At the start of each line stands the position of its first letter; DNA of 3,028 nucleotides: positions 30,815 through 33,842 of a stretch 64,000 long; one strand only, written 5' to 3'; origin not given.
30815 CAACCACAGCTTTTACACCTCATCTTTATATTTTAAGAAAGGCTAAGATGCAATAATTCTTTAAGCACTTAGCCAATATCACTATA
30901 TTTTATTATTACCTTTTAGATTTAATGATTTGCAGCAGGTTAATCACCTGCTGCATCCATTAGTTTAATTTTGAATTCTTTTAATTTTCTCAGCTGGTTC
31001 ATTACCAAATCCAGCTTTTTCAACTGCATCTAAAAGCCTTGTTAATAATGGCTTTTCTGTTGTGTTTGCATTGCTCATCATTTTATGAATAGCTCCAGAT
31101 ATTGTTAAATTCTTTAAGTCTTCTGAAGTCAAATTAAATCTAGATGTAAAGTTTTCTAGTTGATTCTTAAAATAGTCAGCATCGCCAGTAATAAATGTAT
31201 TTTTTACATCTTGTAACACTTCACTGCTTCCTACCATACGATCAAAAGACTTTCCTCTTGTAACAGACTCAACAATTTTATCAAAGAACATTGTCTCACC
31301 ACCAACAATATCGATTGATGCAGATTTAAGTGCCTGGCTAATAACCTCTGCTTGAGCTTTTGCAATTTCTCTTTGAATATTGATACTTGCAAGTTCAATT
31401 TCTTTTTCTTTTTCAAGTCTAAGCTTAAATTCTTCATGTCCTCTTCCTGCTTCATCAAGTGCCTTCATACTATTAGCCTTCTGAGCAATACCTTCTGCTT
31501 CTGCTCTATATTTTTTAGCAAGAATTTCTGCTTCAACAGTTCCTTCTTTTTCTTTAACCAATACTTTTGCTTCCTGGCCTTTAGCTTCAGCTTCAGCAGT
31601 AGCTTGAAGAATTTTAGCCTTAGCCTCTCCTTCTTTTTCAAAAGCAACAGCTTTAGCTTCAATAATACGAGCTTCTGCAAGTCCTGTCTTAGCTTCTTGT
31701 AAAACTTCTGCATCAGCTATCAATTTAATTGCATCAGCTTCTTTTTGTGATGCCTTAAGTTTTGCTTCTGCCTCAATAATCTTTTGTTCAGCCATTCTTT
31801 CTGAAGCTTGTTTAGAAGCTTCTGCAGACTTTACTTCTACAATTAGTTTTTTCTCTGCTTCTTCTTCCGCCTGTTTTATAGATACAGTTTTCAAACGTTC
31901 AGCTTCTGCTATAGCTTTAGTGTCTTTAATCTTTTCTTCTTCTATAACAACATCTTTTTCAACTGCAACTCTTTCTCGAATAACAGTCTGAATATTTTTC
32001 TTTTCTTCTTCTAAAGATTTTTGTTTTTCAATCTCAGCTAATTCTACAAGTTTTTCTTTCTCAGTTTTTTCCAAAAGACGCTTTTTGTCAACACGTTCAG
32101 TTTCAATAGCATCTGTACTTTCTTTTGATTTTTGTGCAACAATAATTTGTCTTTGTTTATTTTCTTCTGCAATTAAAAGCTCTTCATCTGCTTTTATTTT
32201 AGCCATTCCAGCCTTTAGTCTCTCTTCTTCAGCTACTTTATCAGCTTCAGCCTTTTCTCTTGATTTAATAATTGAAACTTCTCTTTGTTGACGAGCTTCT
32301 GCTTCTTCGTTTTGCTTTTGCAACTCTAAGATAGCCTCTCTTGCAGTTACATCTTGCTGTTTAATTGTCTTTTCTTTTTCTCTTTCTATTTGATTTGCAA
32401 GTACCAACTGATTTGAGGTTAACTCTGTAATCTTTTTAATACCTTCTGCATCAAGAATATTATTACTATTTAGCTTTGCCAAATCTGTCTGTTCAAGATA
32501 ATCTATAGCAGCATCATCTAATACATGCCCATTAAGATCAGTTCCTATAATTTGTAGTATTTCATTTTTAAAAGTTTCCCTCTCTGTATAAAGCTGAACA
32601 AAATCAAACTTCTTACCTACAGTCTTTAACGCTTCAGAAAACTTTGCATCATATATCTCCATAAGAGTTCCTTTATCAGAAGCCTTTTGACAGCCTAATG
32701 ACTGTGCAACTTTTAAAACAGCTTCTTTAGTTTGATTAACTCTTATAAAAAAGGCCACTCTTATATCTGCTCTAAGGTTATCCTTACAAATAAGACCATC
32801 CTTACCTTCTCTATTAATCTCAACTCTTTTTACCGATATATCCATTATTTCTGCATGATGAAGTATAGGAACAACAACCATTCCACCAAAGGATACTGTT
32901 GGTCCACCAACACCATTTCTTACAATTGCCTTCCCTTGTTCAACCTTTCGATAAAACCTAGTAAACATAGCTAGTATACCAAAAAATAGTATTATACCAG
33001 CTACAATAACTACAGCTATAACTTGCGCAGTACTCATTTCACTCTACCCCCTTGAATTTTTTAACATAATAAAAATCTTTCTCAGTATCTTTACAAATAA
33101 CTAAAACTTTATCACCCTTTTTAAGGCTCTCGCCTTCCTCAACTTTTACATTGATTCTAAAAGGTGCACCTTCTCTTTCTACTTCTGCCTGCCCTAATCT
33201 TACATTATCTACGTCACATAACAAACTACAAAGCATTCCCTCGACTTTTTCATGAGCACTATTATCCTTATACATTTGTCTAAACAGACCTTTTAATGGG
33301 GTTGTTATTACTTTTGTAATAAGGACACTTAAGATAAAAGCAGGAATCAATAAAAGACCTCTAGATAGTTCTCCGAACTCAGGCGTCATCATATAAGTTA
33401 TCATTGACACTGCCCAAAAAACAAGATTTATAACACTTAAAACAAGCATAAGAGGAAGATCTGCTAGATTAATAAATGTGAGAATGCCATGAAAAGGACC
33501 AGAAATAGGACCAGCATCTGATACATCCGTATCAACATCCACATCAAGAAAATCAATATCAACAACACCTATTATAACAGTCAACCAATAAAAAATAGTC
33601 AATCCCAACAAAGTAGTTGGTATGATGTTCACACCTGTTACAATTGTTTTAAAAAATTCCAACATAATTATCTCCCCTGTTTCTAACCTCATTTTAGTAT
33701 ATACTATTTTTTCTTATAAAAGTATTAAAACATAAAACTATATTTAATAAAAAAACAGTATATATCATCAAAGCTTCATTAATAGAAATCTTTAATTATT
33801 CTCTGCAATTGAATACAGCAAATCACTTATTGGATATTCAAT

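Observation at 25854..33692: NfeD (short) - flotillin operon linked to a 1655-aa AAA+ (MoxR/AAA_5-like) ATPase of unknown function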

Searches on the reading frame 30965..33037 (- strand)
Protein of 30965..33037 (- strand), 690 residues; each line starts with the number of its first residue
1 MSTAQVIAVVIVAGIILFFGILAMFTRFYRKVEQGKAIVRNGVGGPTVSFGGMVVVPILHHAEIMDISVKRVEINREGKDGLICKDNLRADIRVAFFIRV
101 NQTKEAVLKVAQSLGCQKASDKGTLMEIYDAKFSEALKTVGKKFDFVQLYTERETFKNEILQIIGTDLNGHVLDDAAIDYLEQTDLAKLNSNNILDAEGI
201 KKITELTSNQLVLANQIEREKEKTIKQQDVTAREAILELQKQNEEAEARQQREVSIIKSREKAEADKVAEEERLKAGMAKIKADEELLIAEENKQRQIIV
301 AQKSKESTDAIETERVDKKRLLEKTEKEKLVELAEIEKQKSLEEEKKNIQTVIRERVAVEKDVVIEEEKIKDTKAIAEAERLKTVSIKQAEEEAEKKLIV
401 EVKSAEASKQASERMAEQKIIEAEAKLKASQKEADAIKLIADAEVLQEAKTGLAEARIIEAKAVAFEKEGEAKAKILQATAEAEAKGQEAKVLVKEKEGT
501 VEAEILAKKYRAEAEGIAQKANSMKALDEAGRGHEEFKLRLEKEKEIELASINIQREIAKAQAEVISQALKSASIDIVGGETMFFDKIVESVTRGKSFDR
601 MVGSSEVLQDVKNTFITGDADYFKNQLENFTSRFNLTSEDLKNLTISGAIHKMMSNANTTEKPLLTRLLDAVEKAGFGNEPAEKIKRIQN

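Call 4: search_protein_families(library=pfam, proteins=[window:30965-33037:-], max_evalue=0.01)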
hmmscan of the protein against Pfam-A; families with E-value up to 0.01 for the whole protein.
window:30965-33037:- (690 aa): 0 families

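Call 5: search_protein_families(library=ncbifam, proteins=[window:30965-33037:-], max_evalue=0.01)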
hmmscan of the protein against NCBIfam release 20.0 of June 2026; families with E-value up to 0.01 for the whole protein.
window:30965-33037:- (690 aa): 0 families

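Call 6: search_protein_families(library=pfam, proteins=[window:30965-33037:-], max_evalue=10)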
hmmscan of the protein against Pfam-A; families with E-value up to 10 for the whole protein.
window:30965-33037:- (690 aa): 0 families

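Call 7: search_protein_families(library=padloc, proteins=[window:30965-33037:-], max_evalue=0.1)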
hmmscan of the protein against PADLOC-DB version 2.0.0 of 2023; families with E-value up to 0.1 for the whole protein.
window:30965-33037:- (690 aa): 0 families

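Call 9: search_solved_structures(query=window:30965-33037:-, max_evalue=1)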
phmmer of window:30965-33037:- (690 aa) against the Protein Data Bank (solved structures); distinct sequences matched with E-value up to 1: 0.

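Call 49: search_solved_structures(query=A5, max_evalue=1, show_alignments=1)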
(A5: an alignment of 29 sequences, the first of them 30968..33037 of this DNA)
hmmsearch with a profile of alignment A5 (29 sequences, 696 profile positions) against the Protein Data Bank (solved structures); distinct sequences matched with E-value up to 1: 2.
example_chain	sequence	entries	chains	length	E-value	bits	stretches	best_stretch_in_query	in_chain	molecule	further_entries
8z5g_A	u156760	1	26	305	0.0032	19.2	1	367-449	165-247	Protein QmcA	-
4kvf_A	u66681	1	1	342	0.71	11.4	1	427-497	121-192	Rhamnose ABC transporter, periplasmic rhamnose-binding protein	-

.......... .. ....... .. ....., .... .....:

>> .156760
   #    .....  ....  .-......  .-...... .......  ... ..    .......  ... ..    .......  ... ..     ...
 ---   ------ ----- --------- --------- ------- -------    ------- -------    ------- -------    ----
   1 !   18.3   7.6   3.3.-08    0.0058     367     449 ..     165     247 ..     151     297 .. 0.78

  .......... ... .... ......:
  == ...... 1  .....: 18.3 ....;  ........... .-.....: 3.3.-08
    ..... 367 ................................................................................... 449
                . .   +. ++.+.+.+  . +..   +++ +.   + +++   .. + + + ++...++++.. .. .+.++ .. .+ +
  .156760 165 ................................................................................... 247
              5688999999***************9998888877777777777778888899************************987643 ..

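Call 51: list_cluster_members(proteins=[window:30968-33037:-, window:33042-33665:-, window:33042-33692:-])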
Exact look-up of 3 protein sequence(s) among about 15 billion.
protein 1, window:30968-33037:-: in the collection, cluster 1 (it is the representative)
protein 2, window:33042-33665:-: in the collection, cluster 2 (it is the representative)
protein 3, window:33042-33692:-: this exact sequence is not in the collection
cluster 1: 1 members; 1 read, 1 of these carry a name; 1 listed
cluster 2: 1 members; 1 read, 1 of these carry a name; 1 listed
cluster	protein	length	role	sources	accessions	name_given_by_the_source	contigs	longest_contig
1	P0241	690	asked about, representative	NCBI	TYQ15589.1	UNVERIFIED_CONTAM: putative membrane protein YqiK [Acetivibrio alkalicellulosi]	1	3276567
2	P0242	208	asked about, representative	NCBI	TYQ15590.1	UNVERIFIED_CONTAM: uncharacterized protein DUF1449 [Acetivibrio alkalicellulosi]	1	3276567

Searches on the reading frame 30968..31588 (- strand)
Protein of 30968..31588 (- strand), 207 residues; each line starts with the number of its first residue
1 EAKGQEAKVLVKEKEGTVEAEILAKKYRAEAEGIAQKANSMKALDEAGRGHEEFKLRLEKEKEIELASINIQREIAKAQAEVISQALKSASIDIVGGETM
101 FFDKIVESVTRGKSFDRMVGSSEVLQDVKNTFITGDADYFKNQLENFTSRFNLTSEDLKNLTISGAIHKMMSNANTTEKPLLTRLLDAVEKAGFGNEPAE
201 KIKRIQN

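Call 8: search_protein_families(library=pfam, proteins=[window:30968-31588:-], max_evalue=10)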
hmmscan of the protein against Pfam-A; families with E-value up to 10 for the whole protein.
seq(207 aa): 4 families
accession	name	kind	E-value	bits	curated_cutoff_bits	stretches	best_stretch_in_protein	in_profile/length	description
PF25280.1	POTRA2_Toc75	-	0.073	13.7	27.5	1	137-191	27-81/112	Toc75-like, second POTRA domain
PF10531.15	SLBB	-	0.074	13.3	27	1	180-200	17-37/55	SLBB domain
PF00586.29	AIRS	-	0.14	13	24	1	69-101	61-96/112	AIR synthase related protein, N-terminal domain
PF20132.4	DUF6522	-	0.15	12.2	25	1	9-59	4-56/88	Family of unknown function (DUF6522)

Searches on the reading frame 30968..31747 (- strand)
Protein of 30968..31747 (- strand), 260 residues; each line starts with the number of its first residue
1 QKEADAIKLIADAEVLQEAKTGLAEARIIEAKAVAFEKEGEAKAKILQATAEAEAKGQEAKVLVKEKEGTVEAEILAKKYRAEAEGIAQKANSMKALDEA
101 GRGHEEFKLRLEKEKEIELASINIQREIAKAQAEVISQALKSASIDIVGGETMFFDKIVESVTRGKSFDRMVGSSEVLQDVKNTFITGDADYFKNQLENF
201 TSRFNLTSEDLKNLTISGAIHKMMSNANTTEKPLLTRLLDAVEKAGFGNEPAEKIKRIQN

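Call 102: search_protein_families(library=pfam, proteins=[window:30968-31747:-], max_evalue=0.1)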
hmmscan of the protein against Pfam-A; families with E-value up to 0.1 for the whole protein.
window:30968-31747:- (260 aa): 1 family
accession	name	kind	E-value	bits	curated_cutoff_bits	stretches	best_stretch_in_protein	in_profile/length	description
PF25280.1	POTRA2_Toc75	-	0.096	13.3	27.5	0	190-244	27-81/112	Toc75-like, second POTRA domain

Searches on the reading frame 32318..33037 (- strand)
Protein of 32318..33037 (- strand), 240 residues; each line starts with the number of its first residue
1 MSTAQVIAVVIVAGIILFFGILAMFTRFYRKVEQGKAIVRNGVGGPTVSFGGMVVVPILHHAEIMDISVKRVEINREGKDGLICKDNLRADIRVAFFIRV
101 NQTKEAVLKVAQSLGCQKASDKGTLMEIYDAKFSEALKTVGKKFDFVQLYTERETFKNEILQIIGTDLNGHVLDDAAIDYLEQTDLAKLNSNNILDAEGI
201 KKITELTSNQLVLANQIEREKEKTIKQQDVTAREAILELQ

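Call 8: search_protein_families(library=pfam, proteins=[window:32318-33037:-], max_evalue=10)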
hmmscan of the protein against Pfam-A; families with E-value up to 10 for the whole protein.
seq(240 aa): 4 families
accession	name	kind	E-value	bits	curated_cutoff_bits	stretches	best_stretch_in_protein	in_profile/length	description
PF01145.31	Band_7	-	5.7e-12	46.5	23.6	1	31-171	2-133/176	SPFH domain / Band 7 family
PF04971.17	Phage_holin_2_1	-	0.097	13.1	26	1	2-37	28-61/64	Bacteriophage P21 holin S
PF11044.13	TMEMspv1-c74-12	-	0.19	12.3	25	1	6-23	8-25/49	Plectrovirus spv1-c74 ORF 12 transmembrane protein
PF11346.13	DUF3149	-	0.25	11.4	23.2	1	9-34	11-37/40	Protein of unknown function (DUF3149)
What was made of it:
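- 30965..33037 (-): YqiK-type SPFH/flotillin protein, 690 aa. It has an N-terminal TM segment, a Band_7 domain, an E/A/K-rich helical region of about 270 aa, and a conserved C-terminal region of about 200-260 aa that is specific to this subfamily. Band_7 E=5.7e-12 (call 8).
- On SPFH / Band_7 superfamily: 46.5 bits against a cutoff of 23.6, E=5.7e-12, on residues 31-171 when the N-terminal 240 aa are scanned alone (call 8).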

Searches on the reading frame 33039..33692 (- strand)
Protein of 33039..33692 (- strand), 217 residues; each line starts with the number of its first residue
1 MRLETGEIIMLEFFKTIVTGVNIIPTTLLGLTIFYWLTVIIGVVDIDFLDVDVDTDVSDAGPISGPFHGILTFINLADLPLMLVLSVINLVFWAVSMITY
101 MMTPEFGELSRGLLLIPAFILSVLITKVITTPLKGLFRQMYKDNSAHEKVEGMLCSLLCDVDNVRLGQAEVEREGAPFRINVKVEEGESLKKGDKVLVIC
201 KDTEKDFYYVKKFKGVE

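Call 4: search_protein_families(library=pfam, proteins=[window:33039-33692:-], max_evalue=0.01)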
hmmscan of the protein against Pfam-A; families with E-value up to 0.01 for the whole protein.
window:33039-33692:- (217 aa): 0 families

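Call 5: search_protein_families(library=ncbifam, proteins=[window:33039-33692:-], max_evalue=0.01)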
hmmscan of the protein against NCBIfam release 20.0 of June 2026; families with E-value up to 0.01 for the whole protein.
window:33039-33692:- (217 aa): 0 families

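Call 6: search_protein_families(library=pfam, proteins=[window:33039-33692:-], max_evalue=10)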
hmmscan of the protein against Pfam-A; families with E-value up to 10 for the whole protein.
window:33039-33692:- (217 aa): 1 family
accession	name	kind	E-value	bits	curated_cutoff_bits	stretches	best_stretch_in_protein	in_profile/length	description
PF21001.2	YqiJ_N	-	0.037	14.6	23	1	30-117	13-105/116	Inner membrane protein YqiJ, N-terminal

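Call 7: search_protein_families(library=padloc, proteins=[window:33039-33692:-], max_evalue=0.1)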
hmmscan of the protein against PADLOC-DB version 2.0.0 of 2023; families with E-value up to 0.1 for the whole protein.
window:33039-33692:- (217 aa): 0 families

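Call 42: search_protein_families(library=pfam, alignment_id=A4, max_evalue=0.01)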
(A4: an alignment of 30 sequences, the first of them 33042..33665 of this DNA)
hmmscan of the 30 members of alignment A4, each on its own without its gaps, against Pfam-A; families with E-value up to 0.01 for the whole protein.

A. member 1, window:33042-33665:- (208 aa): 0 families

B. families by the number of members that match (of 30 scanned): 2 families
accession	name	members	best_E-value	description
PF21001.2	YqiJ_N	16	3.6e-08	Inner membrane protein YqiJ, N-terminal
PF06157.16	DUF973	1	0.0075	Protein of unknown function (DUF973)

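Call 43: search_solved_structures(query=A4, max_evalue=1)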
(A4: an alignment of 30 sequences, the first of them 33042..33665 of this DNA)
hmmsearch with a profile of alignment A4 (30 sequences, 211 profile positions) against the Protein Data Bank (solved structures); distinct sequences matched with E-value up to 1: 0.
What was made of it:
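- Tried and rejected: Full-length Pfam, NCBIfam and PDB sequence searches of the flotillin and the small protein returned nothing (calls 4-6, 9, 43).
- On Short NfeD / YqiJ (DUF1449) family: The family profile finds no PDB chain at E<=1 (call 43).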

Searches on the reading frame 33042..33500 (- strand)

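Call 8: search_protein_families(library=pfam, proteins=[window:33042-33500:-], max_evalue=10)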
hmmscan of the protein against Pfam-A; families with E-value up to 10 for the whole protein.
seq(153 aa): 2 families
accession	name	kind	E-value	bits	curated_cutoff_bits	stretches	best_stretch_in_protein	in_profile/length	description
PF09819.14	ABC_cobalt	-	0.093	13.3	25.2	1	14-67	2-61/121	ABC-type cobalt transport system, permease component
PF16230.10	DUF4889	-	0.27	11.9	29.7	1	116-149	20-55/71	Domain of unknown function (DUF4889)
